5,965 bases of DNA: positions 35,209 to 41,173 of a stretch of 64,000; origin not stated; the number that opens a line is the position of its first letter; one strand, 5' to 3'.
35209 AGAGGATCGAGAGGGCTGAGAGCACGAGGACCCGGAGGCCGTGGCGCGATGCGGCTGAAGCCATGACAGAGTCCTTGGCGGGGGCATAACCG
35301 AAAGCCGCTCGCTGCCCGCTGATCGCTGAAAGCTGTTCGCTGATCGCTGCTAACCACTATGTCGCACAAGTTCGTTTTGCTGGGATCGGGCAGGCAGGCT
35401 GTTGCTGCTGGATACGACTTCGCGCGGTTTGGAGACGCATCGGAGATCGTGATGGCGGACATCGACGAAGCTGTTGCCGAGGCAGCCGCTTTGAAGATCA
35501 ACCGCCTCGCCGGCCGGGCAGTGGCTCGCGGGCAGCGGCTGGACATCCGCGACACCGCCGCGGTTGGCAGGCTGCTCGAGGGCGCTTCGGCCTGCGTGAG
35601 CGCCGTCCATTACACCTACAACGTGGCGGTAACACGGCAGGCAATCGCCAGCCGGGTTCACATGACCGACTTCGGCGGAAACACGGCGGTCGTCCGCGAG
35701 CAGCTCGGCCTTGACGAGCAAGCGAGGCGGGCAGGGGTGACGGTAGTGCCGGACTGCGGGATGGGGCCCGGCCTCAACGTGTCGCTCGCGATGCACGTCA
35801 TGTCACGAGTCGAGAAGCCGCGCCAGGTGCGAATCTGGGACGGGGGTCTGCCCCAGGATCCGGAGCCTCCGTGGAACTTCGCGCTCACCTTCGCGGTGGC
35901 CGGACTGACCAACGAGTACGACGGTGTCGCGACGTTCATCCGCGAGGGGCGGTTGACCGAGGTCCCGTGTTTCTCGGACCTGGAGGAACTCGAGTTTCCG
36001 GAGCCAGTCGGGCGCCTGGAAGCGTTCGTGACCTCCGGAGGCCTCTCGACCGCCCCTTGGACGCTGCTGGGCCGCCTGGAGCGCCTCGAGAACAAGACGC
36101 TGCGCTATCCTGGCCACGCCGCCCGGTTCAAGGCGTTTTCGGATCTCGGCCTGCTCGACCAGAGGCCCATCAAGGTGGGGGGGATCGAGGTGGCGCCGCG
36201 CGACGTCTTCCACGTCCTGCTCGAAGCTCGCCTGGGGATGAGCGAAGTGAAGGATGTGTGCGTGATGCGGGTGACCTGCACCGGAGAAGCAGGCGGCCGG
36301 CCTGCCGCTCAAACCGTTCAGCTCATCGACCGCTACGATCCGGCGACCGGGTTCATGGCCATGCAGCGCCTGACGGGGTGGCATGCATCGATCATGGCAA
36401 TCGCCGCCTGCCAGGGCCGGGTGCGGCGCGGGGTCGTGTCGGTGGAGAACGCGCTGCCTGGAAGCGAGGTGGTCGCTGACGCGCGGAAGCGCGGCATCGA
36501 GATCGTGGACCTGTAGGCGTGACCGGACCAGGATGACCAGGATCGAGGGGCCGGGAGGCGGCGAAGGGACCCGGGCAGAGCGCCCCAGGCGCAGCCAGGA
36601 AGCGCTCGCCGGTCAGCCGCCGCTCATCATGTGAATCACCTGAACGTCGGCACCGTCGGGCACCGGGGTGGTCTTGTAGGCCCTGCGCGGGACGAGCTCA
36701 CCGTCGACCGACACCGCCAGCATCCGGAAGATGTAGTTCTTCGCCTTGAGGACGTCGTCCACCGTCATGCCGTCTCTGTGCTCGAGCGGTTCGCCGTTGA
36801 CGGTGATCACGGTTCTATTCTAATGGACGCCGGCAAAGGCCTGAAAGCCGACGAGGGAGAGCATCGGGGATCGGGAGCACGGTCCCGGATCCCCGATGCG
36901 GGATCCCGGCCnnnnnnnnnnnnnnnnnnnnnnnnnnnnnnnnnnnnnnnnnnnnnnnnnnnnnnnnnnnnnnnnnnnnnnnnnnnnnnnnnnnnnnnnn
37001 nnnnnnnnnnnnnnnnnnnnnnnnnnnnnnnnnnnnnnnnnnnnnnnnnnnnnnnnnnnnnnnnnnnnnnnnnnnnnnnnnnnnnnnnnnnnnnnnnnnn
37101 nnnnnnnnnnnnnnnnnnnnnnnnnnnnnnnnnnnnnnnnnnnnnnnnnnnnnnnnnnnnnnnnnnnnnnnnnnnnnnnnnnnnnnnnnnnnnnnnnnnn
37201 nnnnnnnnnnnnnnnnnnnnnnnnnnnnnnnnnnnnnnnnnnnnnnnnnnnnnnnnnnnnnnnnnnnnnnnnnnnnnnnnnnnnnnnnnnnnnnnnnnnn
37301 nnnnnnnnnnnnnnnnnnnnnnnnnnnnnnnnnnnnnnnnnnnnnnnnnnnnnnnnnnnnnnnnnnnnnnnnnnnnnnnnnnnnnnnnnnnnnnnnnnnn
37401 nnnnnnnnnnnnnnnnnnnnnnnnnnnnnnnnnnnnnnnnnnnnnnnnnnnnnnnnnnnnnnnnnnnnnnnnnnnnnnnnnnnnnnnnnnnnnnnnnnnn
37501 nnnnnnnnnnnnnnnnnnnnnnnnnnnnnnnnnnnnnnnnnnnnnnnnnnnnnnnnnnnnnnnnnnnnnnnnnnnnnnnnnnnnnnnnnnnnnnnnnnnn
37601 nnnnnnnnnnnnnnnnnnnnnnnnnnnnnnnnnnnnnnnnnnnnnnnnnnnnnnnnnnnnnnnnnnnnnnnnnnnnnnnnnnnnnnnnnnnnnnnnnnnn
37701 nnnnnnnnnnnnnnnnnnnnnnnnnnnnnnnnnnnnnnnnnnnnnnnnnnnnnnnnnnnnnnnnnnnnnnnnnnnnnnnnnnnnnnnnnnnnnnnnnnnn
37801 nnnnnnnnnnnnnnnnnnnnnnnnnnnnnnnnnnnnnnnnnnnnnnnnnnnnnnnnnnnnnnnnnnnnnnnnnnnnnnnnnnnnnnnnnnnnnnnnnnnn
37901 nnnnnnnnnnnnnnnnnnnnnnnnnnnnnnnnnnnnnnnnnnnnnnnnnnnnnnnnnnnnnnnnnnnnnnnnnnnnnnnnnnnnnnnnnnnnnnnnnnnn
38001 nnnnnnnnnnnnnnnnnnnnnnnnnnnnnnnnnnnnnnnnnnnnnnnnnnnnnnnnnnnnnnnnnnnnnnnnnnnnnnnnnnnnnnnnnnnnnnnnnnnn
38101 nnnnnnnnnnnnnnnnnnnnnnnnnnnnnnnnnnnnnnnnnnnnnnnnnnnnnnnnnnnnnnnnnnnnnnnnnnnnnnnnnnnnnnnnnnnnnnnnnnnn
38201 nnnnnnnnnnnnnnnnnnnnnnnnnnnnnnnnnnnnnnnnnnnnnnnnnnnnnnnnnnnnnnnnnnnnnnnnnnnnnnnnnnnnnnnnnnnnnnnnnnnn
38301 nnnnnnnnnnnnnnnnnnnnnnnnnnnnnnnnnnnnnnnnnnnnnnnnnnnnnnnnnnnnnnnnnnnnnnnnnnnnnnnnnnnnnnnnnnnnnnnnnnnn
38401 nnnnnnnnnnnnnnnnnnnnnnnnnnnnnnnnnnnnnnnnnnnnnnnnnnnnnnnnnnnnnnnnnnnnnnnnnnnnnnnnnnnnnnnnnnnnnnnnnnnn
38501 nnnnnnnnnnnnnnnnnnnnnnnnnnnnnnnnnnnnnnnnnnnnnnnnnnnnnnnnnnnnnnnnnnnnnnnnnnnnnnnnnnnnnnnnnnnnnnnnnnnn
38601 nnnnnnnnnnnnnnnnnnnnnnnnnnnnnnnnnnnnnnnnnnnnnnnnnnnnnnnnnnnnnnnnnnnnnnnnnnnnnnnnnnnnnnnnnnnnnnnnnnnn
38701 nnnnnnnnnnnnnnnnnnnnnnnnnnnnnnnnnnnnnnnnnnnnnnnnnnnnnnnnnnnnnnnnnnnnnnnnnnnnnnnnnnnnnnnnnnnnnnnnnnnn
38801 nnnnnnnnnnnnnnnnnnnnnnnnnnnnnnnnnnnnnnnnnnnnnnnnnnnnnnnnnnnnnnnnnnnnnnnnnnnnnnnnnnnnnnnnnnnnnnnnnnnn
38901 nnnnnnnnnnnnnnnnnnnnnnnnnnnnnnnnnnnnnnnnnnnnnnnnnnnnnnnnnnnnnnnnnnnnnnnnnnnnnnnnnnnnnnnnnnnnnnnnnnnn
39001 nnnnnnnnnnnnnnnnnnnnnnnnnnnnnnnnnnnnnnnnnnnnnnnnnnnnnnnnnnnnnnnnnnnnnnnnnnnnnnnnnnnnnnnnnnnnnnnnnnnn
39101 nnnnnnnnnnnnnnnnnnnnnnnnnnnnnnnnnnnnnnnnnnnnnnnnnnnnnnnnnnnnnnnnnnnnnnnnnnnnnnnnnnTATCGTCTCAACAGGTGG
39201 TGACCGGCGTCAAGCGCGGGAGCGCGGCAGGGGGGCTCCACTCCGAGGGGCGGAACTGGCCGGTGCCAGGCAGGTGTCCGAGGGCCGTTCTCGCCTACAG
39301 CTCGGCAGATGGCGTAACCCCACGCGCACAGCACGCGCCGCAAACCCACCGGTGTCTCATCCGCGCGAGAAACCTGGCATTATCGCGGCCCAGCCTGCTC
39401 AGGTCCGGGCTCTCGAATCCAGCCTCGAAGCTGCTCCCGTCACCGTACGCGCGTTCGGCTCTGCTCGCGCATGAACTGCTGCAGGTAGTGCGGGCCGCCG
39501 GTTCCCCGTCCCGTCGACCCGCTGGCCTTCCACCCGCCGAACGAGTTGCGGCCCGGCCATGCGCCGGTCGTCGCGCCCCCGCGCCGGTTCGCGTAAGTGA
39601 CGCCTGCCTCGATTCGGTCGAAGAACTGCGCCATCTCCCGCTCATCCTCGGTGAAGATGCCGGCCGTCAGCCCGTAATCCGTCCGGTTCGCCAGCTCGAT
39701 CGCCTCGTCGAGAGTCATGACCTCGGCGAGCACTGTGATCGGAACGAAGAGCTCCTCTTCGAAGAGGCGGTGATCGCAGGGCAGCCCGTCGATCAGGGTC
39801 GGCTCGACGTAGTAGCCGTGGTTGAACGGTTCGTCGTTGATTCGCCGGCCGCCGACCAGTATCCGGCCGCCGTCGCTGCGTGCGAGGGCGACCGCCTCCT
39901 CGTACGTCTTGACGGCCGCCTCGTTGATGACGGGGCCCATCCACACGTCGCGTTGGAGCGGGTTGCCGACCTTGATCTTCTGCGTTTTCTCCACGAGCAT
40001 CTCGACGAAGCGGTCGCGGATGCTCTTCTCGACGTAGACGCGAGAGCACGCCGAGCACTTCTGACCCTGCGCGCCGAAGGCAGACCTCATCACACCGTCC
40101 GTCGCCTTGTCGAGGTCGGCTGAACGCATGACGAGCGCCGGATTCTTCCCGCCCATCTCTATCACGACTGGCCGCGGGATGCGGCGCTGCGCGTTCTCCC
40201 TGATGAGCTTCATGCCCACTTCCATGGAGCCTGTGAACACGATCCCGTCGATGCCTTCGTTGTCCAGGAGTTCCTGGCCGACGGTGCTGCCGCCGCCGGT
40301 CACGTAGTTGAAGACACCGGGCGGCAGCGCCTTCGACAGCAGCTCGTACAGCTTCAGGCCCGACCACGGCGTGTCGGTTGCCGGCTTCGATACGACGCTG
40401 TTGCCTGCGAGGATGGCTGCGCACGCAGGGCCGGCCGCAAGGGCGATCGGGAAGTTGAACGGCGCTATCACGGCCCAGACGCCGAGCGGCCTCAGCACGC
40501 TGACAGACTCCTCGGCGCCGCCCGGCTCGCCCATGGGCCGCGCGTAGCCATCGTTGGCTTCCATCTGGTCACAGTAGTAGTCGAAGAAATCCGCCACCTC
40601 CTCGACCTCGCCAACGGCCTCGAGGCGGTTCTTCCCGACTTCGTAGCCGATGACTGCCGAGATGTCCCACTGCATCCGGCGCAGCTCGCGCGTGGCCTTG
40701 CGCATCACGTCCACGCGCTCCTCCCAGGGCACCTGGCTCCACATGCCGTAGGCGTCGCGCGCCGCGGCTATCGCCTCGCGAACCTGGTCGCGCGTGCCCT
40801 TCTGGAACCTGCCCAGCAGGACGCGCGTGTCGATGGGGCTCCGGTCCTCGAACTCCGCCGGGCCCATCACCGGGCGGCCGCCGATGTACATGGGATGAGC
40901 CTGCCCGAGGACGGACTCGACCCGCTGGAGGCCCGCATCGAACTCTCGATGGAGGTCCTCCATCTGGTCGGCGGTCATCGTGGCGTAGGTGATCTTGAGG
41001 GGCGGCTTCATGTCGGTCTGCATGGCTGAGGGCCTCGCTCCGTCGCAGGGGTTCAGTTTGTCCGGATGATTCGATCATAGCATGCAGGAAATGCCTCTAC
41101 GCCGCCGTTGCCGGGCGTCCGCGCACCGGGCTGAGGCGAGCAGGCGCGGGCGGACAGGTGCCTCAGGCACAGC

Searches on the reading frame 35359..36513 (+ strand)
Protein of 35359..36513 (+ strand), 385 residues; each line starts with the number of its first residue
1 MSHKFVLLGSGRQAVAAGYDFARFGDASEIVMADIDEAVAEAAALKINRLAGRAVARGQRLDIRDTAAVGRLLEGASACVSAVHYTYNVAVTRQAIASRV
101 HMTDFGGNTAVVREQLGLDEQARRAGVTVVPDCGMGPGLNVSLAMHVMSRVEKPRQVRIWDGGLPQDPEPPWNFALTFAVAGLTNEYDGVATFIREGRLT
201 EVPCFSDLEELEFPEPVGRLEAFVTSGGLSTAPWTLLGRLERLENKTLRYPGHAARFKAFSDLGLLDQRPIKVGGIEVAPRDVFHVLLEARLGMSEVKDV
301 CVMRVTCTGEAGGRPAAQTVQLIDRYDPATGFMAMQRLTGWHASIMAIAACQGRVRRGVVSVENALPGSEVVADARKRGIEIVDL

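Call 64: search_protein_families(library=pfam, proteins=[window:35359-36513:+], max_evalue=0.0001)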
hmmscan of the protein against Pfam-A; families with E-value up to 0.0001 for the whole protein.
window:35359-36513:+ (385 aa): 2 families
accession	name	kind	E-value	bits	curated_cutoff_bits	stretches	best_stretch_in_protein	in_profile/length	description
PF16653.10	Sacchrp_dh_C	-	4.6e-34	119.2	31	1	134-372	1-253/265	Saccharopine dehydrogenase C-terminal domain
PF03435.24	Sacchrp_dh_NADP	-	3.6e-11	43.9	25.1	1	6-130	2-129/129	Saccharopine dehydrogenase NADP binding domain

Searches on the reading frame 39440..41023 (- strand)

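Call 64: search_protein_families(library=pfam, proteins=[window:39440-41023:-], max_evalue=0.0001)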
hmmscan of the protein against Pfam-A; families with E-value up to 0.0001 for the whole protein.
window:39440-41023:- (527 aa): 1 family
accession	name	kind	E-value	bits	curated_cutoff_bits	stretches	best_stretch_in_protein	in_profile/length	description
PF00171.27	Aldedh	-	1.2e-139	466.2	23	1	57-520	8-458/461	Aldehyde dehydrogenase family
